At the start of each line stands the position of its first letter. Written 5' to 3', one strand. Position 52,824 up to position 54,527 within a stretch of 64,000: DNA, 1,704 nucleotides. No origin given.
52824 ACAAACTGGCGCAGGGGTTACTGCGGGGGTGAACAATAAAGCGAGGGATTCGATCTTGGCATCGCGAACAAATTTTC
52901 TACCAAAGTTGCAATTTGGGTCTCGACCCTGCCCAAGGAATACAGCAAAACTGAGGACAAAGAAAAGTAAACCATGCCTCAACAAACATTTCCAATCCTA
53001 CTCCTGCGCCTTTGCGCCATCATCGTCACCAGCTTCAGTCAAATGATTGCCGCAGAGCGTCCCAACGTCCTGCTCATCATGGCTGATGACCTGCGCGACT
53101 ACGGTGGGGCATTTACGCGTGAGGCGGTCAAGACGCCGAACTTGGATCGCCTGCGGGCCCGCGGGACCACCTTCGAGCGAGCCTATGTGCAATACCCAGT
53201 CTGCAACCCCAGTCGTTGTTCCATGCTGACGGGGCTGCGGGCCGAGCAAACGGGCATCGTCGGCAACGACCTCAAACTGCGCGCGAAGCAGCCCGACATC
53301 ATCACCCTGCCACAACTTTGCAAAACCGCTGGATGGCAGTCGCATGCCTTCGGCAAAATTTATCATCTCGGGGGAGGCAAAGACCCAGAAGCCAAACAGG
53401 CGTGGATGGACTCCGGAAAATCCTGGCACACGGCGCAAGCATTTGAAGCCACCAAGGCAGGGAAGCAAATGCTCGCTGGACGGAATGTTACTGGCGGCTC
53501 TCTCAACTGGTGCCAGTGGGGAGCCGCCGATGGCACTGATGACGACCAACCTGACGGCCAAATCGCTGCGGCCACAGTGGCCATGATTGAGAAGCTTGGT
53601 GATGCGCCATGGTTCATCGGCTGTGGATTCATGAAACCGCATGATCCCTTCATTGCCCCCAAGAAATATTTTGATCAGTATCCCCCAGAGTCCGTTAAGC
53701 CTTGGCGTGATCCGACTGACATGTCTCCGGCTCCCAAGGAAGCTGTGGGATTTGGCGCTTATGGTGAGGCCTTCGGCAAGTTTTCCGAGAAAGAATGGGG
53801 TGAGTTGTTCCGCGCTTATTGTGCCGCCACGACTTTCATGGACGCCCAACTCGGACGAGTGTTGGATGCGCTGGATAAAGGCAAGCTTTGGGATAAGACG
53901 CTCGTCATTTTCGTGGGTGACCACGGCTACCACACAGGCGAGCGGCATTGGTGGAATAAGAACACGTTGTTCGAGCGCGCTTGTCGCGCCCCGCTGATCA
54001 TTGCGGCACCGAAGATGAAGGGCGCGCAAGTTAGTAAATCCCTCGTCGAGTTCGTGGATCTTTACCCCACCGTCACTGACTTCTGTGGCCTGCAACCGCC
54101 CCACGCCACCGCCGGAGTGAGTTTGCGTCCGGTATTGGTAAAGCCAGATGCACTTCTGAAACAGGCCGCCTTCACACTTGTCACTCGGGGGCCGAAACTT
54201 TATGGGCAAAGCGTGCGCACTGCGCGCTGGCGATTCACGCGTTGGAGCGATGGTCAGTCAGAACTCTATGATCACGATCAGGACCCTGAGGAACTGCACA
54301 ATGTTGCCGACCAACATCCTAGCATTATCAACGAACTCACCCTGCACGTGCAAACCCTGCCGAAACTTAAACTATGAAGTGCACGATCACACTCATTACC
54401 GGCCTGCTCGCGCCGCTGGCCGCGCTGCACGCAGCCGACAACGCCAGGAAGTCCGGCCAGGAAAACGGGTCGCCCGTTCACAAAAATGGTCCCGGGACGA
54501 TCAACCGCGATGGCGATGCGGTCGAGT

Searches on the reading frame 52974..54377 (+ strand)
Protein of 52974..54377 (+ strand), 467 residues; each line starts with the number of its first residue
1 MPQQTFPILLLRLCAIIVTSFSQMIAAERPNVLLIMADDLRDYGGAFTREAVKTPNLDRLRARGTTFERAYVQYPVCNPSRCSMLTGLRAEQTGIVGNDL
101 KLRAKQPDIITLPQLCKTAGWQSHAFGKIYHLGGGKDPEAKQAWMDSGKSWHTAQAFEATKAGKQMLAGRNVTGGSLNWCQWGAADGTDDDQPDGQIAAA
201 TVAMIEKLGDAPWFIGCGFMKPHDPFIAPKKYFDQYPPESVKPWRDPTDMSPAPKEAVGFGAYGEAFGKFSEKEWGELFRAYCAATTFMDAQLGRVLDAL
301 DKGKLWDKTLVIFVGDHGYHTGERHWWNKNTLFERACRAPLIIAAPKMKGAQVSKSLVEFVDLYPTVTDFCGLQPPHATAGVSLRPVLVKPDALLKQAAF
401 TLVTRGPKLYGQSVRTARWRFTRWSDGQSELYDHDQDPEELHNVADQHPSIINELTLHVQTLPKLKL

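Call 76: search_protein_families(library=pfam, proteins=[window:52974-54377:+], max_evalue=0.0001)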
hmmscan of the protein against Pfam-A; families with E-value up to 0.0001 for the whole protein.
window:52974-54377:+ (467 aa): 3 families
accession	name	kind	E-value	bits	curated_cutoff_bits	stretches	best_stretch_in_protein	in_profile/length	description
PF00884.28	Sulfatase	-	4.8e-46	157.9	25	1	30-371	1-299/301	Sulfatase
PF16347.10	SGSH_C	-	3e-15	57.1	29.3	1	322-456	1-145/154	N-sulphoglucosamine sulphohydrolase, C-terminal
PF01663.27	Phosphodiest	-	2.5e-13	50.8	23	2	52-106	18-73/342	Type I phosphodiesterase / nucleotide pyrophosphatase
